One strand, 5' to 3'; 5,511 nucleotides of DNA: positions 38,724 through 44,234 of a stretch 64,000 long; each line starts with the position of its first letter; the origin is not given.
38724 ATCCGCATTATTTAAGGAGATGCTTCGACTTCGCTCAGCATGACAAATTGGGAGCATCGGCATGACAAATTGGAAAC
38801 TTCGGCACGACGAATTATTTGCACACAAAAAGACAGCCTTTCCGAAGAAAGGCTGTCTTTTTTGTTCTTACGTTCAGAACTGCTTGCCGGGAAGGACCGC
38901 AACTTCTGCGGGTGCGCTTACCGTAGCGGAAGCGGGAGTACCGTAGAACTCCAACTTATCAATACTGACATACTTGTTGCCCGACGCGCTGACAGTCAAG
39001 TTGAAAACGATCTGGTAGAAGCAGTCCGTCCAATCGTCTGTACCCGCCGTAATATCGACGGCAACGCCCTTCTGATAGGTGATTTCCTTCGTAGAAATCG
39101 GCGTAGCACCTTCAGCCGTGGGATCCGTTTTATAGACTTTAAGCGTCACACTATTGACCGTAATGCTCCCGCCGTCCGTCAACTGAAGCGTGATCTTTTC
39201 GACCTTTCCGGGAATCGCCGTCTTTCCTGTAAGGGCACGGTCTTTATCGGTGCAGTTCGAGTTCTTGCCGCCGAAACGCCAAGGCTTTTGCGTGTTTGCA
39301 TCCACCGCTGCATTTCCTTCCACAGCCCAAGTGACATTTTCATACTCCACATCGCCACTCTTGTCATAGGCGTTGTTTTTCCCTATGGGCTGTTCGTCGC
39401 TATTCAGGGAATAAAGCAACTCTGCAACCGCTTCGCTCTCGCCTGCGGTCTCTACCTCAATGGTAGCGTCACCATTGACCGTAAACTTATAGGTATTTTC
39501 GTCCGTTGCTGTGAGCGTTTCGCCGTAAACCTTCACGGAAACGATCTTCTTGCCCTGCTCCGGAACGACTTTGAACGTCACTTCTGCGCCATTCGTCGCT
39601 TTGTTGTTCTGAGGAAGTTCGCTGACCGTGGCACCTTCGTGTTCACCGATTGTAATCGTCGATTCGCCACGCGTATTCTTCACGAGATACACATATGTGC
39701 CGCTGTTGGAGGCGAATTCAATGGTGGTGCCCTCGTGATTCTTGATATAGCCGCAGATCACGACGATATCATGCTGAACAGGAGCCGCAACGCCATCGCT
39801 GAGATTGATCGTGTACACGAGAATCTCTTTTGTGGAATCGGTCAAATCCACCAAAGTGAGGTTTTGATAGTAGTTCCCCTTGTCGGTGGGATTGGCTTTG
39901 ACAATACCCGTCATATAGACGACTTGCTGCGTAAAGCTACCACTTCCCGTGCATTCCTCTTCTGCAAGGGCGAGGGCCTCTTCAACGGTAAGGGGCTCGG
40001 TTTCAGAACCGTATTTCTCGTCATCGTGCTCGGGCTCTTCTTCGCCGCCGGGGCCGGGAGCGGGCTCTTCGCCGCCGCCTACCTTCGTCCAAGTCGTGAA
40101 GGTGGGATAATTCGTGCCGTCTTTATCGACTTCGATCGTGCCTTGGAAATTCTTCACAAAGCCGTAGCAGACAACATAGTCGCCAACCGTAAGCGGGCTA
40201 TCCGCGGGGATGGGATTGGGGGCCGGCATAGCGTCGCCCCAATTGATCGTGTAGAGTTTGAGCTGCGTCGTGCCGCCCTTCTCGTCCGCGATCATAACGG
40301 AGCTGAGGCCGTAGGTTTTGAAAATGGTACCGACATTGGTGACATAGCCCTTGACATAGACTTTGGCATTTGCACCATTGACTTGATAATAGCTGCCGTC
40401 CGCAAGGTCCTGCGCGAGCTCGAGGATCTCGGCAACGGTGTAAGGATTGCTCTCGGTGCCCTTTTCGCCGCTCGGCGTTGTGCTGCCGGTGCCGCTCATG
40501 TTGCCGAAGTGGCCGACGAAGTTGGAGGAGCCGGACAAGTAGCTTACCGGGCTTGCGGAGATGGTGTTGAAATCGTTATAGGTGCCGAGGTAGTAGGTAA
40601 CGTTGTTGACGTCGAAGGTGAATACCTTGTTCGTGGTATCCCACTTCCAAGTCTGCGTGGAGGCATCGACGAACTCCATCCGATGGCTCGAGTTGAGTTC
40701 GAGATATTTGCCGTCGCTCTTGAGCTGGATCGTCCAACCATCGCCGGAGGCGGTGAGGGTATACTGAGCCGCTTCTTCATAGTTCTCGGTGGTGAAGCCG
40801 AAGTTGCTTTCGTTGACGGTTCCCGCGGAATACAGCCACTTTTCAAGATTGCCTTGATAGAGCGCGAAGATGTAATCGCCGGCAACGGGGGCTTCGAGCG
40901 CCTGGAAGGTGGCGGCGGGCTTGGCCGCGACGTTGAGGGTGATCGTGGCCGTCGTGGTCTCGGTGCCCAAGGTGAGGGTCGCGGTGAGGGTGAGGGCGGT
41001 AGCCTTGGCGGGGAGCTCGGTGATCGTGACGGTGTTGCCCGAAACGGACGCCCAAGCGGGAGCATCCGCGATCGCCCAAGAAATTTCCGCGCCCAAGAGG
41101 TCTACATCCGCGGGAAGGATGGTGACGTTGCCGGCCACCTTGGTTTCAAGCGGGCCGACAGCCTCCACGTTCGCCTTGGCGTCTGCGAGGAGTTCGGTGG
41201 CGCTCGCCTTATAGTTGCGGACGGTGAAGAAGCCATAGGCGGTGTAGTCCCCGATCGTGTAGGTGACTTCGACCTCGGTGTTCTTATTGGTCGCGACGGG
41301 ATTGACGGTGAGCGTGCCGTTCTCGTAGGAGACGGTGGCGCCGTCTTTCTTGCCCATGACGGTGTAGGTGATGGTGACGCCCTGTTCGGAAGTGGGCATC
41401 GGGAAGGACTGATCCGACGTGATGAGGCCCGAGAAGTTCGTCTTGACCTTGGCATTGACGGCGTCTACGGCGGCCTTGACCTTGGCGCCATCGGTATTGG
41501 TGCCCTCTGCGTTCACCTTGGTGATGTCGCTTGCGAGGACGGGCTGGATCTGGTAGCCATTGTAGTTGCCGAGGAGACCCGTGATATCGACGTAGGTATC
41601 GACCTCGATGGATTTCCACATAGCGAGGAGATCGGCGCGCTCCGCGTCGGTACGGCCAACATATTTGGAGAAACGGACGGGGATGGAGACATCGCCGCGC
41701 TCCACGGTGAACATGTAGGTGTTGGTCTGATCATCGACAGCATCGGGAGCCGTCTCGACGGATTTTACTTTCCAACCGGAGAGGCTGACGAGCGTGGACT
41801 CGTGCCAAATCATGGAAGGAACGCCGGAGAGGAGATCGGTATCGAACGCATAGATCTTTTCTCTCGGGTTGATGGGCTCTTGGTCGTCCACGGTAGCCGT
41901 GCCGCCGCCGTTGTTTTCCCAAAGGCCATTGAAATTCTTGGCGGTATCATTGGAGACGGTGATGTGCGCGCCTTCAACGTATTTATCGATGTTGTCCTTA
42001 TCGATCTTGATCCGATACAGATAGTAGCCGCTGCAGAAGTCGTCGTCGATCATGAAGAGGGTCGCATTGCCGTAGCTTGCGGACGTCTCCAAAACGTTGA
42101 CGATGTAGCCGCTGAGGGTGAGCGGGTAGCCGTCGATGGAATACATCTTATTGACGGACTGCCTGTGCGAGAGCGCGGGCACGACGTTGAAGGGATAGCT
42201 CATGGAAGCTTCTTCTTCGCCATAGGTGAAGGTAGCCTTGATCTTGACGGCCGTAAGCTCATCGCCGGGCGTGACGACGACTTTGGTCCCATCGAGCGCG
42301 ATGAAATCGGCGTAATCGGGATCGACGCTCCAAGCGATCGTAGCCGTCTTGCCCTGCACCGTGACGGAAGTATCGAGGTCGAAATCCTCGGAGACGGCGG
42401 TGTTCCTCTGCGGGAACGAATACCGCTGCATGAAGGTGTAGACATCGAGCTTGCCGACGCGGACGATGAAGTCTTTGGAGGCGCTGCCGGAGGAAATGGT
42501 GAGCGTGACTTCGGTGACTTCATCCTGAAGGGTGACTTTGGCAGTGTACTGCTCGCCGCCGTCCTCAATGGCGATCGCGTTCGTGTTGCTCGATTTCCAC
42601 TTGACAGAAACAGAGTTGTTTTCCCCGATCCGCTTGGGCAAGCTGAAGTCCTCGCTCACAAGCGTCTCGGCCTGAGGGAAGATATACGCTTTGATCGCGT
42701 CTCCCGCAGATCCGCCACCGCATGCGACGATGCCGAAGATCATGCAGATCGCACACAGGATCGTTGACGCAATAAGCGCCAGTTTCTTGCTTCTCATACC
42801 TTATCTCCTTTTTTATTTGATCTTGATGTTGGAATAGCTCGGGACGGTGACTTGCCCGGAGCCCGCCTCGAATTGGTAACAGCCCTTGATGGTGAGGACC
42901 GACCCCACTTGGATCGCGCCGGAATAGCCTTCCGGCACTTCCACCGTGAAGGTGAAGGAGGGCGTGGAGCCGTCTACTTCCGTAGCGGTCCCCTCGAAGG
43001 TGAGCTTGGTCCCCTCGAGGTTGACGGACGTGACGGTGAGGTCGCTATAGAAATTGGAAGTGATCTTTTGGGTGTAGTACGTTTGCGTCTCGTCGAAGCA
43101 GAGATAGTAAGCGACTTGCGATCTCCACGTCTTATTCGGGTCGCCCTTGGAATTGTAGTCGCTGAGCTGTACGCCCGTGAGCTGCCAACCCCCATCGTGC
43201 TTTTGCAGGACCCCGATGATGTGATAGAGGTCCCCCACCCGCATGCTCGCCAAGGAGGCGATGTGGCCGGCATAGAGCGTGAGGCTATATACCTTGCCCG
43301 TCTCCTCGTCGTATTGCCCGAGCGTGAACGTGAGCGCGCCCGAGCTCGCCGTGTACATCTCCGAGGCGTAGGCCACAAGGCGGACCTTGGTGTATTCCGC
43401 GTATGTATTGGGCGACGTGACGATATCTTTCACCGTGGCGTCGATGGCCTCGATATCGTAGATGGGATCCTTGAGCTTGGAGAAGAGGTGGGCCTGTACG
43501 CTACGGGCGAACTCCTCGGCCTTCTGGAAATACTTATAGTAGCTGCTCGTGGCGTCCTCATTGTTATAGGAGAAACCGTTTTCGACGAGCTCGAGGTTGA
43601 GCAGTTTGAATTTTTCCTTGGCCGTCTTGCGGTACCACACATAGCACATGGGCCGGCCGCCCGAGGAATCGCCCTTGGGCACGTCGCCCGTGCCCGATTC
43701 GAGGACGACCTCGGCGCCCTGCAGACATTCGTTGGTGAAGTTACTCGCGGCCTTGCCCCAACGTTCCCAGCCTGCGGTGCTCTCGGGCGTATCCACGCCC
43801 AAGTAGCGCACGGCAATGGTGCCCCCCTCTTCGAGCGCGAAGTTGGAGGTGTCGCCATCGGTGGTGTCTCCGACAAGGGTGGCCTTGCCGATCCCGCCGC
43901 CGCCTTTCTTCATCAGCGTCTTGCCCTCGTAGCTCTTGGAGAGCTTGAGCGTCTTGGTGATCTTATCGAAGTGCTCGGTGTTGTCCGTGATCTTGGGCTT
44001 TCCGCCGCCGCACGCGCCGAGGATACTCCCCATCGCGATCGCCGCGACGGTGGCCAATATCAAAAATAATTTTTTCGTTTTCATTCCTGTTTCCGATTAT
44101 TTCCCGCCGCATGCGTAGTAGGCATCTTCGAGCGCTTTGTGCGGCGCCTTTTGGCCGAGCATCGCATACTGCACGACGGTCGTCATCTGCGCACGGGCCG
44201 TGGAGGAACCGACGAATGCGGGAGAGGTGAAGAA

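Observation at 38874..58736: A ~20 kb minus-strand supercluster that looks like a complete extracellular nucleic-acid scavenging pathway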

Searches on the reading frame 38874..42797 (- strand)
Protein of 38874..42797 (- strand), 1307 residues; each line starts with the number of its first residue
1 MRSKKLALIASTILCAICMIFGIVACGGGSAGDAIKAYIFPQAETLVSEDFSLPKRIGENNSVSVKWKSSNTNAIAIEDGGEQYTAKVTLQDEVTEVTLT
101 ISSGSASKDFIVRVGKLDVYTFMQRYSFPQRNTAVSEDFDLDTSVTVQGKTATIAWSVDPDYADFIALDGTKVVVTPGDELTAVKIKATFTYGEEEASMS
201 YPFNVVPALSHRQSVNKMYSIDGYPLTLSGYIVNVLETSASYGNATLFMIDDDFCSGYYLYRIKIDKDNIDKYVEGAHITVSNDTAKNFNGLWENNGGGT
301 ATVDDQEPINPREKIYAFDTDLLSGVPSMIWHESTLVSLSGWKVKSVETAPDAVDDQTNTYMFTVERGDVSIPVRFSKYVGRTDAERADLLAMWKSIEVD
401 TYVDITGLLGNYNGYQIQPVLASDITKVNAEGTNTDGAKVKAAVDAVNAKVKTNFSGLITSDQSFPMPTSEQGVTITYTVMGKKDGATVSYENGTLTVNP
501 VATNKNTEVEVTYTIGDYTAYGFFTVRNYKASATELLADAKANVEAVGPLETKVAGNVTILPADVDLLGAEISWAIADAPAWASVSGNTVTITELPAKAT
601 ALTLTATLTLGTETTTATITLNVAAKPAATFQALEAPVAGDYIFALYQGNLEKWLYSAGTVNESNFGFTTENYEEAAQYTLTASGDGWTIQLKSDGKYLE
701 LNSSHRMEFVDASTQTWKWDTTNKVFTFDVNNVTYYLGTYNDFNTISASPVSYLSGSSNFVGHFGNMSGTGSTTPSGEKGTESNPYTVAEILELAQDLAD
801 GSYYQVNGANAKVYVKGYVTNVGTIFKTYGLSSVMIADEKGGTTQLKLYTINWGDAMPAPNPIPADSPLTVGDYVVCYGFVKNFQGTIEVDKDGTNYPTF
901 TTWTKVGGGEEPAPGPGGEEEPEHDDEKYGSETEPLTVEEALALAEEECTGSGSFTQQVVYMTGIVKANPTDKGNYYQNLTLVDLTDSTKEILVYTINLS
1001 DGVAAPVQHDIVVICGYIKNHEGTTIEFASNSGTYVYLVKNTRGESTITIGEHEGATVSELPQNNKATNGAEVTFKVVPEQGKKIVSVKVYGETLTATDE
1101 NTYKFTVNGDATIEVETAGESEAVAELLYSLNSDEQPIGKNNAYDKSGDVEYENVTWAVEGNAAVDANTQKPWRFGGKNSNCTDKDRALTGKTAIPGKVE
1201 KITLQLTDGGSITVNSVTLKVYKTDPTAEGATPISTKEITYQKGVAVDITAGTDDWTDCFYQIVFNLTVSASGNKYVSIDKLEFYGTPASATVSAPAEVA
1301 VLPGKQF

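Call 5: search_protein_families(library=pfam, proteins=[window:38874-42797:-], max_evalue=0.01)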
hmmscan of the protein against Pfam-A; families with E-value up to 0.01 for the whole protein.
window:38874-42797:- (1307 aa): 3 families
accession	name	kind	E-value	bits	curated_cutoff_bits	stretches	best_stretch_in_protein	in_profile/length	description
PF20578.4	aBig_2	-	1.4e-09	38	27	1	549-625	16-88/89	Atrophied bacterial Ig domain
PF01336.31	tRNA_anti-codon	-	0.0002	21.6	27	0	813-890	1-67/75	OB-fold nucleic acid binding domain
PF18998.6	Flg_new_2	-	0.0086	16.5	23.6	1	1047-1113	2-65/73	Divergent InlB B-repeat domain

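Call 7: search_protein_families(library=ncbifam, proteins=[window:38874-42797:-], max_evalue=0.01)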
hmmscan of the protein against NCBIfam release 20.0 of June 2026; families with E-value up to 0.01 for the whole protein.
window:38874-42797:- (1307 aa): 0 families

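Call 42: search_protein_families(library=pfam, alignment_id=A2, max_evalue=0.01)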
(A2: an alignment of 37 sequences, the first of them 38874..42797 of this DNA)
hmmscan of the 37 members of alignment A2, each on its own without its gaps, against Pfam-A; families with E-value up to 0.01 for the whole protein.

A. member 1, window:38874-42797:- (1307 aa): 3 families
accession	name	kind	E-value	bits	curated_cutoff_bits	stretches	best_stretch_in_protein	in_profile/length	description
PF20578.4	aBig_2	-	1.4e-09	38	27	1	549-625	16-88/89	Atrophied bacterial Ig domain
PF01336.31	tRNA_anti-codon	-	0.0002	21.6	27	0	813-890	1-67/75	OB-fold nucleic acid binding domain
PF18998.6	Flg_new_2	-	0.0086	16.5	23.6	1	1047-1113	2-65/73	Divergent InlB B-repeat domain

B. families by the number of members that match (of 37 scanned): 18 families
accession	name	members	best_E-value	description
PF20578.4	aBig_2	31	1.2e-21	Atrophied bacterial Ig domain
PF01336.31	tRNA_anti-codon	18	2.2e-11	OB-fold nucleic acid binding domain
PF04076.19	BOF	4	4e-06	Bacterial OB fold (BOF) protein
PF18942.5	DUF5689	2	3.8e-07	Family of unknown function (DUF5689)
PF20791.3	Acyl-ACP_TE_C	2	0.002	Acyl-ACP thioesterase C-terminal domain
PF00754.31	F5_F8_type_C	2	0.0041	F5/8 type C domain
PF21827.1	New_glue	1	1.9e-05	New glue protein family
PF24835.1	DUF7717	1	0.00068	Family of unknown function (DUF7717)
PF17766.7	fn3_6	1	0.00087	Fibronectin type-III domain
PF17892.7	Cadherin_5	1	0.0036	Cadherin-like domain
PF17451.8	Glyco_hyd_101C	1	0.004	Glycosyl hydrolase 101 beta sandwich domain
PF06232.16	ATS3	1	0.0046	Embryo-specific protein 3, (ATS3)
PF23926.2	LtfC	1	0.0063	LtfC-like, beta-sandwich domain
PF06268.19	Fascin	1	0.0065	Fascin domain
PF13567.11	DUF4131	1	0.0078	Domain of unknown function (DUF4131)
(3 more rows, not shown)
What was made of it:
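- OB-fold nucleic-acid-binding domains are detected in 18 of 37 orthologues of the big lipoprotein, best E 2e-11 (call 42).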

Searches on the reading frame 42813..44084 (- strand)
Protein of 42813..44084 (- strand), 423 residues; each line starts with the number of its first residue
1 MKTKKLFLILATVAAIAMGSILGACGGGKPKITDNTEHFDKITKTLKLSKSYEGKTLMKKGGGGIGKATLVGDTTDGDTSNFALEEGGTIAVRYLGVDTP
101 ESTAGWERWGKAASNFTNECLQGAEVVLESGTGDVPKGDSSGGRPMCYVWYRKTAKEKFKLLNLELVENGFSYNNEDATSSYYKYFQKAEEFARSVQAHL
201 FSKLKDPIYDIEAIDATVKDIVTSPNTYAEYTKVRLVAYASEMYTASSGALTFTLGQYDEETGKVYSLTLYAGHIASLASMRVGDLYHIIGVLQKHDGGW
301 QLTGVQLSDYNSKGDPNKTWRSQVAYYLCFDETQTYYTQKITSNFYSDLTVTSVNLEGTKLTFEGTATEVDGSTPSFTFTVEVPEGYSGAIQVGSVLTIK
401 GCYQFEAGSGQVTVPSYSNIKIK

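Call 5: search_protein_families(library=pfam, proteins=[window:42813-44084:-], max_evalue=0.01)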
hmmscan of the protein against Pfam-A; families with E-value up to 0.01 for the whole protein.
window:42813-44084:- (423 aa): 1 family
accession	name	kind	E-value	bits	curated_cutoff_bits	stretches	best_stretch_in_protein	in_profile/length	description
PF00565.23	SNase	-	9.2e-10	39.4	21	1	92-201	2-105/107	Staphylococcal nuclease homologue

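Call 7: search_protein_families(library=ncbifam, proteins=[window:42813-44084:-], max_evalue=0.01)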
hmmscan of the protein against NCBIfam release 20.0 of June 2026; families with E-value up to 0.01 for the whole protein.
window:42813-44084:- (423 aa): 2 families
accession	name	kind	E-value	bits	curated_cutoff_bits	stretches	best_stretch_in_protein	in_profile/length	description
NF047694.1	TnucaseNucIStaph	equivalog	2.4e-11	43.4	250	1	71-201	49-174/175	thermonuclease NucI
NF047969.1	CaNuclEcnA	equivalog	1.2e-05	25.3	180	0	108-174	64-122/151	calcium-activated nuclease EcnA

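Call 51: search_protein_families(library=pfam, alignment_id=A4, max_evalue=0.01)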
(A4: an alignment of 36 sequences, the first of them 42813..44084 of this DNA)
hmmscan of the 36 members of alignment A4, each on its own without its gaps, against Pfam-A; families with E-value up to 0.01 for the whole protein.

A. member 1, window:42813-44084:- (423 aa): 1 family
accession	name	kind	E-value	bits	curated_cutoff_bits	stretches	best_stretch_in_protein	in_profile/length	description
PF00565.23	SNase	-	9.2e-10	39.4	21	1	92-201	2-105/107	Staphylococcal nuclease homologue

B. families by the number of members that match (of 36 scanned): 7 families
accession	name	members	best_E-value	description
PF00565.23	SNase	36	1.8e-16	Staphylococcal nuclease homologue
PF16339.10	DUF4969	3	0.0031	Domain of unknown function (DUF4969)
PF01336.31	tRNA_anti-codon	1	0.00085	OB-fold nucleic acid binding domain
PF08477.19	Roc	1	0.0018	Ras of Complex, Roc, domain of DAPkinase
PF13567.11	DUF4131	1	0.0018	Domain of unknown function (DUF4131)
PF12869.13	tRNA_anti-like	1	0.0018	tRNA_anti-like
PF13742.12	tRNA_anti_2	1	0.0097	OB-fold nucleic acid binding domain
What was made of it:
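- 42813..44084 (-): Cassette gene 7: SNase-domain lipoprotein (423 aa, lipobox LGAC) with a C-terminal half of about 220 aa and no assigned family. Pfam SNase in 36 of 36 orthologues (call 51).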
